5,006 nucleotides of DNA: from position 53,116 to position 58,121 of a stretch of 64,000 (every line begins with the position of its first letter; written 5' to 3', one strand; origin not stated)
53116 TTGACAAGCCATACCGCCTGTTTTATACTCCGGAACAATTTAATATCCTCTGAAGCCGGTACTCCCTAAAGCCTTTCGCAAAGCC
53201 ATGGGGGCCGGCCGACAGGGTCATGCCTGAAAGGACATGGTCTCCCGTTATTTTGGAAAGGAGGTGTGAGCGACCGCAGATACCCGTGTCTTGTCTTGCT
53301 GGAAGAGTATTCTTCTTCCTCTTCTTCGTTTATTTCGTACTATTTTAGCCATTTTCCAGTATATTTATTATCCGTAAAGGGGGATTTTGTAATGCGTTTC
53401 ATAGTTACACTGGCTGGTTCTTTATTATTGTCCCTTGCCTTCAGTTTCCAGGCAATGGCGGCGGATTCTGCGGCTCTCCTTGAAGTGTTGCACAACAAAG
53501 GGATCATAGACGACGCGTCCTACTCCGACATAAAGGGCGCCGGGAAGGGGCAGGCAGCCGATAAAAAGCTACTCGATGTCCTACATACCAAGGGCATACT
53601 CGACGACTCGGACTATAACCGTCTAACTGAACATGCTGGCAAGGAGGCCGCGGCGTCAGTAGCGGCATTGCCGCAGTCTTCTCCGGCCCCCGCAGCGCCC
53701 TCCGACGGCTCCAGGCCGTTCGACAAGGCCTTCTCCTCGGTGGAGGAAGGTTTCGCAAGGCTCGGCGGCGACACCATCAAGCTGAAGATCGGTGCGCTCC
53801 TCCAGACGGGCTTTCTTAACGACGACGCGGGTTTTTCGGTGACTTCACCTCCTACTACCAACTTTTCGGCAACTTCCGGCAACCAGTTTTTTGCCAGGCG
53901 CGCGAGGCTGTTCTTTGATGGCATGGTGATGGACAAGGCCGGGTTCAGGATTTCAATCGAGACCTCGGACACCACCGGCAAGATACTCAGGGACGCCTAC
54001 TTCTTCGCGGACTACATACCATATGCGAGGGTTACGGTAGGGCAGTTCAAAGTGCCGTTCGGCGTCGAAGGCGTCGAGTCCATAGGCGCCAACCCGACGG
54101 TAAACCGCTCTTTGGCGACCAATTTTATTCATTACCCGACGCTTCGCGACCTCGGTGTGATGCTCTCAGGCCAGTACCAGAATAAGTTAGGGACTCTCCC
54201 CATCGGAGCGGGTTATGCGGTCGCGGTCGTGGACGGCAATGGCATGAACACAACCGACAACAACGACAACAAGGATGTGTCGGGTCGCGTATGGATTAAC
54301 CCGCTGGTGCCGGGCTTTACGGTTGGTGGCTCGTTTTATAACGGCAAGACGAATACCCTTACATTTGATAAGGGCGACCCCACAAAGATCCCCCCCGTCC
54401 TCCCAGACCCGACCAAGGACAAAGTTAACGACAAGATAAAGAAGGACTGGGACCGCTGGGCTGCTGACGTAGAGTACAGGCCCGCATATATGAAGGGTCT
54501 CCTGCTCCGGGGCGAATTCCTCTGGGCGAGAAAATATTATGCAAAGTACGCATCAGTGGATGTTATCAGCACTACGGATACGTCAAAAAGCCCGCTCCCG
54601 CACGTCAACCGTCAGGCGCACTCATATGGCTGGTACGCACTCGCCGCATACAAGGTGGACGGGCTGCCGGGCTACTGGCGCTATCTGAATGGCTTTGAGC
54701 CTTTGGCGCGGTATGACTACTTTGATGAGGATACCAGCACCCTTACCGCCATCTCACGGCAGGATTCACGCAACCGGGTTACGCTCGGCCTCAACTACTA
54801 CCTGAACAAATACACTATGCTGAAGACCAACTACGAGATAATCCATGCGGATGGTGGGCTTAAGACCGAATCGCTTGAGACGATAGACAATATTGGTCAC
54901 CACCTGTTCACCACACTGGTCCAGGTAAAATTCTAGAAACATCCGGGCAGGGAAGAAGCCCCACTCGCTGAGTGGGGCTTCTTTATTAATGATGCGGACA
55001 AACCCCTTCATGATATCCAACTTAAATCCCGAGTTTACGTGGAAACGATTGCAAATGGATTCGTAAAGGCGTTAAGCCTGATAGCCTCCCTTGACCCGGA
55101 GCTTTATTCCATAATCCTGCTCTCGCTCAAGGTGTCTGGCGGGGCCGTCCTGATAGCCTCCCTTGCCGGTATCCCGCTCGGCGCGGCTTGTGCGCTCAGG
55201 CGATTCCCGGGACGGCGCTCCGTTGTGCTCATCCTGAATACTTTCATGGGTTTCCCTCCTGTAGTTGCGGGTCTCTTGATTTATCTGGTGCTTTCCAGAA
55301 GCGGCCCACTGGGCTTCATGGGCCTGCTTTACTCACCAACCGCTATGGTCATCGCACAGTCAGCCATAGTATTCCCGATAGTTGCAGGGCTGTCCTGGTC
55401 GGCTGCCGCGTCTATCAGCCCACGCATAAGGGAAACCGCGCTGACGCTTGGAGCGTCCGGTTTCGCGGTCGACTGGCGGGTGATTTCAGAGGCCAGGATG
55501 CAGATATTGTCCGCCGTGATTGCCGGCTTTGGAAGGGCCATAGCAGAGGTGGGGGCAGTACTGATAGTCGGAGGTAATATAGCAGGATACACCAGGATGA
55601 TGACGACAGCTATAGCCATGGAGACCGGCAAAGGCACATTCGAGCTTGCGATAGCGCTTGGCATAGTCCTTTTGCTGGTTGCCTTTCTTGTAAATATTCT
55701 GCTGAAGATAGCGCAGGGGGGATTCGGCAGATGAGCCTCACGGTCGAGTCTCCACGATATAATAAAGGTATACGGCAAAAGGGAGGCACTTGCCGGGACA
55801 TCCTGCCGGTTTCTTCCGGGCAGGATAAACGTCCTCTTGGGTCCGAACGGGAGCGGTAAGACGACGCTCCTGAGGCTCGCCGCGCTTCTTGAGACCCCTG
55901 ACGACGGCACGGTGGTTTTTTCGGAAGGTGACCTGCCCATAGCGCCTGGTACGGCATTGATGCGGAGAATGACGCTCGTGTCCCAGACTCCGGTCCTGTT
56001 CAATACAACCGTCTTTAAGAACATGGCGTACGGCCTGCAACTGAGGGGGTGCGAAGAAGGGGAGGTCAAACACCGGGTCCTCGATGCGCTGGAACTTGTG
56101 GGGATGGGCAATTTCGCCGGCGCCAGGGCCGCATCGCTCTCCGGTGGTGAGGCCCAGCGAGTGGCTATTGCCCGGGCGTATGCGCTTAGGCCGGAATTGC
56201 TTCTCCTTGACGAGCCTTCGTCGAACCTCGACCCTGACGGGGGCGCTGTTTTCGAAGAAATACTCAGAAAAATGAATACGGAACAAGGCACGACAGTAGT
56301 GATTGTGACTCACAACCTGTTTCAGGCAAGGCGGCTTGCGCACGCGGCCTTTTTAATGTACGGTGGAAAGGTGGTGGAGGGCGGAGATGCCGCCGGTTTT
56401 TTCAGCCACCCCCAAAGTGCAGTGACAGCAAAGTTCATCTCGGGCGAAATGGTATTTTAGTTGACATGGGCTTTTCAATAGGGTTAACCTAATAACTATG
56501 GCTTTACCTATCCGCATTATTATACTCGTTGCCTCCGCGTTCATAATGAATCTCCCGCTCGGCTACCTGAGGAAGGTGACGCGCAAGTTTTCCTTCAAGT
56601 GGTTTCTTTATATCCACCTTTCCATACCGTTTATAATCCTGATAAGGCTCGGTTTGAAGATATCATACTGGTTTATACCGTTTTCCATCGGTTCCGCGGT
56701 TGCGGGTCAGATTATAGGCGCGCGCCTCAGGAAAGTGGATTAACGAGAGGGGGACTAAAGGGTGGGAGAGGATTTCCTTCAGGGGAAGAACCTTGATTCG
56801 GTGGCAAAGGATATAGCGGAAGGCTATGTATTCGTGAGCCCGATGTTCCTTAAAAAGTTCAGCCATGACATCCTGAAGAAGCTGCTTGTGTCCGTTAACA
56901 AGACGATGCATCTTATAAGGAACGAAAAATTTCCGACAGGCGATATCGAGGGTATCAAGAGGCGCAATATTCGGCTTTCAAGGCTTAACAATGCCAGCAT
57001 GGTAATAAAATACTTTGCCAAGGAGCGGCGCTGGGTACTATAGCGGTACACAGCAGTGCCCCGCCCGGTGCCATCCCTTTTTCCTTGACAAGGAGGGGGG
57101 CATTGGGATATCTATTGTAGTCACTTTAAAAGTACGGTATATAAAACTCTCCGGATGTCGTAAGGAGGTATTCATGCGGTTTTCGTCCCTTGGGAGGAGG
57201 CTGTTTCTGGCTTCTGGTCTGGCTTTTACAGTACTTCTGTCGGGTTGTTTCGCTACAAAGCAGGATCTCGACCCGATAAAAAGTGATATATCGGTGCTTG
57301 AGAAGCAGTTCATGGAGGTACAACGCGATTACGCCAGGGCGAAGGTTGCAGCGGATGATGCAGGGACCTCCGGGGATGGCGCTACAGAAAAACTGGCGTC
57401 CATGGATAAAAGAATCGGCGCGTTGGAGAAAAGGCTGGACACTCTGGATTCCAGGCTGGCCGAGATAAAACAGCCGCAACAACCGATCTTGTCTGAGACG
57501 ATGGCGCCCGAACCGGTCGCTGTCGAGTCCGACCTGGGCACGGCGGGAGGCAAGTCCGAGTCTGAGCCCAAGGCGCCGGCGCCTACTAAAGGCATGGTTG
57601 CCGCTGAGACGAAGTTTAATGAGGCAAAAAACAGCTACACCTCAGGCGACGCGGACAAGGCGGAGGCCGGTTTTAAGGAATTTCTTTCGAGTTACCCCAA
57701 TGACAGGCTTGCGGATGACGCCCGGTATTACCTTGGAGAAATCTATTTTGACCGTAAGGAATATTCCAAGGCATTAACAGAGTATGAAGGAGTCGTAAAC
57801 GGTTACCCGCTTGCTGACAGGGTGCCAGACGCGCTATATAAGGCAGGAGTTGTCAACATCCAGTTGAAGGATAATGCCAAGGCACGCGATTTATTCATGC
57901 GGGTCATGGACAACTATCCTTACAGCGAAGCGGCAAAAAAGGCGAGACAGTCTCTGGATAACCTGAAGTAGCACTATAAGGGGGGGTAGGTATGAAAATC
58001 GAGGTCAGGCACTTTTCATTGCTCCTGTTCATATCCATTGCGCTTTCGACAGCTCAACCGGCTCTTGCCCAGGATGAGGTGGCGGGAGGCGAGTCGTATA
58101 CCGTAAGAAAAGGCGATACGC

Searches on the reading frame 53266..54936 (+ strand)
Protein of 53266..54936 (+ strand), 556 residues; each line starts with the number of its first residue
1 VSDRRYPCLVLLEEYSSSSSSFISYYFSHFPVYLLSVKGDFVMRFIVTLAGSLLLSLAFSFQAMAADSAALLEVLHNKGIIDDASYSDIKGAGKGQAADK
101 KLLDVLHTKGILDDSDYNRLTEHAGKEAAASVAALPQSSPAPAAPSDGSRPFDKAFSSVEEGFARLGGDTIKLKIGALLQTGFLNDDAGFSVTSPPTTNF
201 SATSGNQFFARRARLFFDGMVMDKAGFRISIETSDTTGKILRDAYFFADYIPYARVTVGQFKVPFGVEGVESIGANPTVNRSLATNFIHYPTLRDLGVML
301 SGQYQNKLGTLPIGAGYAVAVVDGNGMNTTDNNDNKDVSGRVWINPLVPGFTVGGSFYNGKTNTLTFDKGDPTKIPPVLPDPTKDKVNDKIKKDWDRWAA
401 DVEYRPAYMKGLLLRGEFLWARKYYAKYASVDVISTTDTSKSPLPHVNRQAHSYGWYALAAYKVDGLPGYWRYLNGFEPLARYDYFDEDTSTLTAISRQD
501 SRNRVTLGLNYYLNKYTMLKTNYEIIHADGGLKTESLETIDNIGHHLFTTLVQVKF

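Call 48: search_protein_families(library=pfam, proteins=[window:53266-54936:+], max_evalue=0.00001)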
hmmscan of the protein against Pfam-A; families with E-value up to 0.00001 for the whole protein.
window:53266-54936:+ (556 aa): 1 family
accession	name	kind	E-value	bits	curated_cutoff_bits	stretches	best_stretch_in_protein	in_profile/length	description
PF07396.17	Porin_O_P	-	7.6e-16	58.7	20.9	1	204-554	23-368/370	Phosphate-selective porin O and P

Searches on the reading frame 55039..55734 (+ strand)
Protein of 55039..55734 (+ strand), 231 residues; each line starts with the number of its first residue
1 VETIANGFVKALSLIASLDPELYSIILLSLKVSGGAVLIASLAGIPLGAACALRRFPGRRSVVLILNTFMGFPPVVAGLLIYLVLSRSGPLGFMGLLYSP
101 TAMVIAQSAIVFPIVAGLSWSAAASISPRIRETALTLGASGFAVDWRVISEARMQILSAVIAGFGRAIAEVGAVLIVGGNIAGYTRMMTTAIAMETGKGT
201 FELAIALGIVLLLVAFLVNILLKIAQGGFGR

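Call 48: search_protein_families(library=pfam, proteins=[window:55039-55734:+], max_evalue=0.00001)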
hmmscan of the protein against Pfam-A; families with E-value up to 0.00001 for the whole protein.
window:55039-55734:+ (231 aa): 1 family
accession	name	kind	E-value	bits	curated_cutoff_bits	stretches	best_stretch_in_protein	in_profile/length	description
PF00528.27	BPD_transp_1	-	1.7e-08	34.8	26.4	1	44-224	1-177/184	Binding-protein-dependent transport system inner membrane component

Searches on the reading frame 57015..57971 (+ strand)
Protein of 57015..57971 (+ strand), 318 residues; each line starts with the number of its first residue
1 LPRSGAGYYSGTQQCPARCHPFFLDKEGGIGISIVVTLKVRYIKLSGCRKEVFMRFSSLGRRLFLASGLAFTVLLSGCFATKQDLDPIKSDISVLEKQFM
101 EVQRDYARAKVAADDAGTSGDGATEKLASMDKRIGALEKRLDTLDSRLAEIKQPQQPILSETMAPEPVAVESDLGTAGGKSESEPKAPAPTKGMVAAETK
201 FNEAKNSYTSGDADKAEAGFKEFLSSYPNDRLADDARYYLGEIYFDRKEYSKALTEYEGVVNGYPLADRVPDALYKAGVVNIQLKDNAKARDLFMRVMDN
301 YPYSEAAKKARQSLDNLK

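Call 48: search_protein_families(library=pfam, proteins=[window:57015-57971:+], max_evalue=0.00001)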
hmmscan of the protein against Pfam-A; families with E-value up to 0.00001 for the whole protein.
window:57015-57971:+ (318 aa): 5 families
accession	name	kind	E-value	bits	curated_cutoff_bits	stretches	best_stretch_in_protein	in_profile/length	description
PF13174.12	TPR_6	-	7.6e-13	48.6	26.3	0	272-302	1-31/33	Tetratricopeptide repeat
PF13525.12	YfiO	-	1.2e-07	32.2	25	1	200-318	8-137/203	Outer membrane lipoprotein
PF13432.12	TPR_16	-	1.5e-07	32.1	32.7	0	203-260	3-57/65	Tetratricopeptide repeat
PF07719.23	TPR_2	-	2.1e-07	31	27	0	236-258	3-25/34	Tetratricopeptide repeat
PF13428.12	TPR_14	-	4.9e-06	27.2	23.5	0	235-267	2-34/44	Tetratricopeptide repeat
